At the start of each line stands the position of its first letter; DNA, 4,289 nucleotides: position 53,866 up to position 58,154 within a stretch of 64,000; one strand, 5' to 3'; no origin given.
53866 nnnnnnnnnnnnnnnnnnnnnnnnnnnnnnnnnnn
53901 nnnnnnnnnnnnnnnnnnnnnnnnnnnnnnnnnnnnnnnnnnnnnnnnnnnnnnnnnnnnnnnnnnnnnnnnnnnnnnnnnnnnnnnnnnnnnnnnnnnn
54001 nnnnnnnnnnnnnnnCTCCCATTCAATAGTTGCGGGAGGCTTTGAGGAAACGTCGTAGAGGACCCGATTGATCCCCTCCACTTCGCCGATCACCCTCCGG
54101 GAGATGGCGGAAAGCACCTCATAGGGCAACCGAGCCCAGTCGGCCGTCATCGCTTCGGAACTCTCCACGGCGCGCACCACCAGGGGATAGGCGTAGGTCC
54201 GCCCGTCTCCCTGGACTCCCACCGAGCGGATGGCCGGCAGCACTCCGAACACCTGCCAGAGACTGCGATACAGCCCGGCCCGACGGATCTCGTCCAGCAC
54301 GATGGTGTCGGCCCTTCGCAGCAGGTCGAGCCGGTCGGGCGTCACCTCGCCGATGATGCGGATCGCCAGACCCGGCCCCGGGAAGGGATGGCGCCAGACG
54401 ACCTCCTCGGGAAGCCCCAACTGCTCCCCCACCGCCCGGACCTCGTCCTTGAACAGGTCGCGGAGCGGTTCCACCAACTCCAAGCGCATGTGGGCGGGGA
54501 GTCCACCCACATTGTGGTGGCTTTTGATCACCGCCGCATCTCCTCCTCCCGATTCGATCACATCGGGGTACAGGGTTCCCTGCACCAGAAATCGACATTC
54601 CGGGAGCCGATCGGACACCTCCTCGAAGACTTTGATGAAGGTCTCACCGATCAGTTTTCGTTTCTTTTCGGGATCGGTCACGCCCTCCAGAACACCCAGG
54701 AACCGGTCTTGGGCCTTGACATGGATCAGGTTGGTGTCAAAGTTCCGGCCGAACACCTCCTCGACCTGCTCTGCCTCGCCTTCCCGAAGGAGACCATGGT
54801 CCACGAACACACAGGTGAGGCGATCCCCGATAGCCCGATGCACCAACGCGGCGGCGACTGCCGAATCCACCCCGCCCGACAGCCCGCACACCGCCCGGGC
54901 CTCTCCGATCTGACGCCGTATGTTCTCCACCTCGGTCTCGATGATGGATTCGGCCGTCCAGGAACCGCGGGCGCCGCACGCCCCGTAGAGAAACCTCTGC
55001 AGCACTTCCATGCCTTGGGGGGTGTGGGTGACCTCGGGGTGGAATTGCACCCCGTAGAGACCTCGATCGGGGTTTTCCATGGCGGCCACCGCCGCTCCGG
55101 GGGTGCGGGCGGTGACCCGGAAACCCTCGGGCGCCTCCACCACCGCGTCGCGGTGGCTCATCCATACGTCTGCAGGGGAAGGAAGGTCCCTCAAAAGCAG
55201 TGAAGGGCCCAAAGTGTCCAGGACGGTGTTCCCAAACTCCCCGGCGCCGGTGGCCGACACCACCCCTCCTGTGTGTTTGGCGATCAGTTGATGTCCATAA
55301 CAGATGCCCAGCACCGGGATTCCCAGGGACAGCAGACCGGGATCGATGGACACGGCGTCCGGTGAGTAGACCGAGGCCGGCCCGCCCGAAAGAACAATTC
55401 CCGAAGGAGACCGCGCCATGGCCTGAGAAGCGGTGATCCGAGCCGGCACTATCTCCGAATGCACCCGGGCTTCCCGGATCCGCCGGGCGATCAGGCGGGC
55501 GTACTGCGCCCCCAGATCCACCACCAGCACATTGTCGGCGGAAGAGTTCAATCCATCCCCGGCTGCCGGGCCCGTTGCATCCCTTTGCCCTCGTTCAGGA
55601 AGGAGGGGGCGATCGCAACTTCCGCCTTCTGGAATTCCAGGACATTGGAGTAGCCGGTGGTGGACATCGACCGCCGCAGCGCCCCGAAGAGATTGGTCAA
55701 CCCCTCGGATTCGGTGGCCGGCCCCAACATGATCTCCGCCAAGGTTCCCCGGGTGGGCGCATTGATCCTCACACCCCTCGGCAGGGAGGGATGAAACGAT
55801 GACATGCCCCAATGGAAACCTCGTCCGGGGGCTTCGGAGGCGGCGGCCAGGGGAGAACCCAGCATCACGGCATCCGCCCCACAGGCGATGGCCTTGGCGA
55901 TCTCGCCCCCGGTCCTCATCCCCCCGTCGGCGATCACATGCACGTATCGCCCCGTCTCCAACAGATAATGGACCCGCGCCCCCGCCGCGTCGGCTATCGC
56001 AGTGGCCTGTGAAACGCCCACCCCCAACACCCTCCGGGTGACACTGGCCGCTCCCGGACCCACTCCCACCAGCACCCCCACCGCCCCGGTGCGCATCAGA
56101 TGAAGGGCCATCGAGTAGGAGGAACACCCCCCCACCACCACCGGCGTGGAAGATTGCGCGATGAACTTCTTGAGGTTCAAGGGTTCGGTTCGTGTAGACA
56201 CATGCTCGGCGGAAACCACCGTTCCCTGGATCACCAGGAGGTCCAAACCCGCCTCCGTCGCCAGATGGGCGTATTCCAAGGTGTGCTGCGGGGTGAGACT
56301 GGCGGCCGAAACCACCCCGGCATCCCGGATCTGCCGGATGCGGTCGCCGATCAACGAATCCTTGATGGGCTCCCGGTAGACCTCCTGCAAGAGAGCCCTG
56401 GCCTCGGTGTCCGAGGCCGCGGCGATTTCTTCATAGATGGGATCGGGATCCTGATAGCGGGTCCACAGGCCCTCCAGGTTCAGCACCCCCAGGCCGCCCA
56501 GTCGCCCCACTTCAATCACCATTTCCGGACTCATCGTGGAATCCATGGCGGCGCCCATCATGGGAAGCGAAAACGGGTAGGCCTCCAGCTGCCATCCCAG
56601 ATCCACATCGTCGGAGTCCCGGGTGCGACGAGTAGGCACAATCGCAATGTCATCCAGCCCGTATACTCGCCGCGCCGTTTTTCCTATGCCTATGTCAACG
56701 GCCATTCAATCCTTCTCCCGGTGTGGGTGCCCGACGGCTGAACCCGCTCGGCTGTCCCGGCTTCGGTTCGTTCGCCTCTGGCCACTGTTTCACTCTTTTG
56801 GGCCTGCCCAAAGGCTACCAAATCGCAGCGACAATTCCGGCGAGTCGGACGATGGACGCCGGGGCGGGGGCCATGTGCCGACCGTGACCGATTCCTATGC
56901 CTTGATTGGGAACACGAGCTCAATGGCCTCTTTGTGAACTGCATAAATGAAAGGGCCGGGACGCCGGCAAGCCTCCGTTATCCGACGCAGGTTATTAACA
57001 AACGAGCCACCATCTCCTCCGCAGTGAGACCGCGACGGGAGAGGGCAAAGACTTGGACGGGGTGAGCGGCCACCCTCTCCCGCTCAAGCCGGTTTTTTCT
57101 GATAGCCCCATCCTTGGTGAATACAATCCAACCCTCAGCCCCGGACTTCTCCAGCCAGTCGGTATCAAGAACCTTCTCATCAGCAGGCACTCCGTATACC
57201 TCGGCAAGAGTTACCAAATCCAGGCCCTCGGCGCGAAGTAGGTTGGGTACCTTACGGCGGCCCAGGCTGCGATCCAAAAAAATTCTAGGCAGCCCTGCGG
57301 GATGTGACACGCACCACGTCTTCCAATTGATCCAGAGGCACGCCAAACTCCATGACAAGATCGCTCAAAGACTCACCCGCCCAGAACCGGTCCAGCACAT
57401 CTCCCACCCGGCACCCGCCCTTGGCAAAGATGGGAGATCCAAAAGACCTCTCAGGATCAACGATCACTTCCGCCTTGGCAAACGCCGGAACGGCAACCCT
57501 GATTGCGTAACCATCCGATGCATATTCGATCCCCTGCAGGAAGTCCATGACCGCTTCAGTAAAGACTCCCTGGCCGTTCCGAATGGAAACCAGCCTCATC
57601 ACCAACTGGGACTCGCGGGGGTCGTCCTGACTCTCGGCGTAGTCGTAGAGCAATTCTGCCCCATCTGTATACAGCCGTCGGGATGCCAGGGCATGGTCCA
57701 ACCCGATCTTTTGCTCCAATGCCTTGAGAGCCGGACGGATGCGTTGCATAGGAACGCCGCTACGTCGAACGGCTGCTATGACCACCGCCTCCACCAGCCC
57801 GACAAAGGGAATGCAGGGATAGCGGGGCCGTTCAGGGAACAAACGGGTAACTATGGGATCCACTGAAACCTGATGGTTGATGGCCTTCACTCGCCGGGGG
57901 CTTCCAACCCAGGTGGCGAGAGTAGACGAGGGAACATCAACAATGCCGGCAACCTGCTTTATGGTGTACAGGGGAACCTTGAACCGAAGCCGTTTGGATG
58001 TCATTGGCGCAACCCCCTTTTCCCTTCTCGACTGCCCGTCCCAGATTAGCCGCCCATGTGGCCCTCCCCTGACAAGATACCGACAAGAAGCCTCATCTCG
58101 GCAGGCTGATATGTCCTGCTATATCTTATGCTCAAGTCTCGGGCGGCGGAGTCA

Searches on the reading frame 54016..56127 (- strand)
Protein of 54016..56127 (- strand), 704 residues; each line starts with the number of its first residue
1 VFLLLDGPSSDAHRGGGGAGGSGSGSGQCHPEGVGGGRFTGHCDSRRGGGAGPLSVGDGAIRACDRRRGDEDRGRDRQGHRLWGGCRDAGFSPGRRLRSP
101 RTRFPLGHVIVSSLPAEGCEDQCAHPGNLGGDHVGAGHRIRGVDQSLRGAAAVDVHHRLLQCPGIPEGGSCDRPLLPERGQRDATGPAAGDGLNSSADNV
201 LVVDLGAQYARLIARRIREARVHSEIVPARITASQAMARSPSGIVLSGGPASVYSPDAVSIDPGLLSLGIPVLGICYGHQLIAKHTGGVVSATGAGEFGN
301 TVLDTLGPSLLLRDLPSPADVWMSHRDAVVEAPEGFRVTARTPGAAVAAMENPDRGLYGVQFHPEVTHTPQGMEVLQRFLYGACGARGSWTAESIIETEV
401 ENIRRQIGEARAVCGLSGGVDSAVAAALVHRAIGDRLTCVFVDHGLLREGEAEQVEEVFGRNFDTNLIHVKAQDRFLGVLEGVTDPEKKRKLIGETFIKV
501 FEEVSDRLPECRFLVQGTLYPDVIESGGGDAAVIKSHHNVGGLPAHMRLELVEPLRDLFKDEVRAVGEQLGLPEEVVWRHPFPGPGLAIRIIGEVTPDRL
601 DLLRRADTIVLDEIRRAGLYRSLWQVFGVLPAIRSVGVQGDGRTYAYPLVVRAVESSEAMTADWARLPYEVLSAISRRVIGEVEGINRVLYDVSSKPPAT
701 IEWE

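Call 45: search_protein_families(library=pfam, proteins=[window:54016-56127:-], max_evalue=0.001)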
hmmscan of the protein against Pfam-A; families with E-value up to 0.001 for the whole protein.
window:54016-56127:- (704 aa): 5 families
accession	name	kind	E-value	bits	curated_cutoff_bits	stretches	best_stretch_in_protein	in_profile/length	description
PF00117.34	GATase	-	1.3e-41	142.8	22.8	1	201-381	1-188/190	Glutamine amidotransferase class-I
PF00958.27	GMP_synt_C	-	2.7e-40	136.8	27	1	612-703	1-92/92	GMP synthase C terminal domain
PF07722.19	Peptidase_C26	-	2.5e-09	37.7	20.5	1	267-365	103-219/219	Peptidase C26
PF02540.23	NAD_synthase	-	1.6e-08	34.4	21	1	404-441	13-51/242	NAD synthase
PF03054.22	tRNA_Me_trans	-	0.00068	19.8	20.6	0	411-442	2-32/202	tRNA methyl transferase HUP domain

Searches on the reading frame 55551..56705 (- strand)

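Call 45: search_protein_families(library=pfam, proteins=[window:55551-56705:-], max_evalue=0.001)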
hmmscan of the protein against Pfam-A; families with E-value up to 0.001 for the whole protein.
window:55551-56705:- (385 aa): 5 families
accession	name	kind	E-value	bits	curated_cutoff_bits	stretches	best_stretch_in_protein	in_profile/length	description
PF00478.31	IMPDH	-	1.4e-40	139.8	25.6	1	17-298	4-251/345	IMP dehydrogenase / GMP reductase domain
PF01070.24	FMN_dh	-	4.6e-12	46.1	24.9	1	163-294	195-313/350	FMN-dependent dehydrogenase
PF03060.21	NMO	-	4.6e-05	23.4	28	0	255-294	194-233/331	Nitronate monooxygenase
PF01645.23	Glu_synthase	-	8.3e-05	22.4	20.4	1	217-284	241-305/369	Conserved region in glutamate synthase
PF05690.20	ThiG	-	0.00039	20.3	23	0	252-291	173-212/247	Thiazole biosynthesis protein ThiG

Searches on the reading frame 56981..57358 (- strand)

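Call 45: search_protein_families(library=pfam, proteins=[window:56981-57358:-], max_evalue=0.001)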
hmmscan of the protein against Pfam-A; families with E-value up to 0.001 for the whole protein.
window:56981-57358:- (126 aa): 1 family
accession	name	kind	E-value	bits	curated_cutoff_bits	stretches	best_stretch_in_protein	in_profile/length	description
PF18478.7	PIN_10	-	7.9e-17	61.6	26.2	1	24-107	1-83/84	PIN like domain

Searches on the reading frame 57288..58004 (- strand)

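Call 45: search_protein_families(library=pfam, proteins=[window:57288-58004:-], max_evalue=0.001)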
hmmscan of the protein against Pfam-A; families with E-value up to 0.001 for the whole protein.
window:57288-58004:- (239 aa): 2 families
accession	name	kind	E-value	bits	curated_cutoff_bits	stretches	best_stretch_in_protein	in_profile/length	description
PF21321.3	HTH_66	-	1.1e-22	80.7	24.3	1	11-93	1-83/83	Putative DNA-binding HTH domain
PF04255.20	DUF433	-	0.00027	21.1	23.6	1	181-230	2-52/56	Protein of unknown function (DUF433)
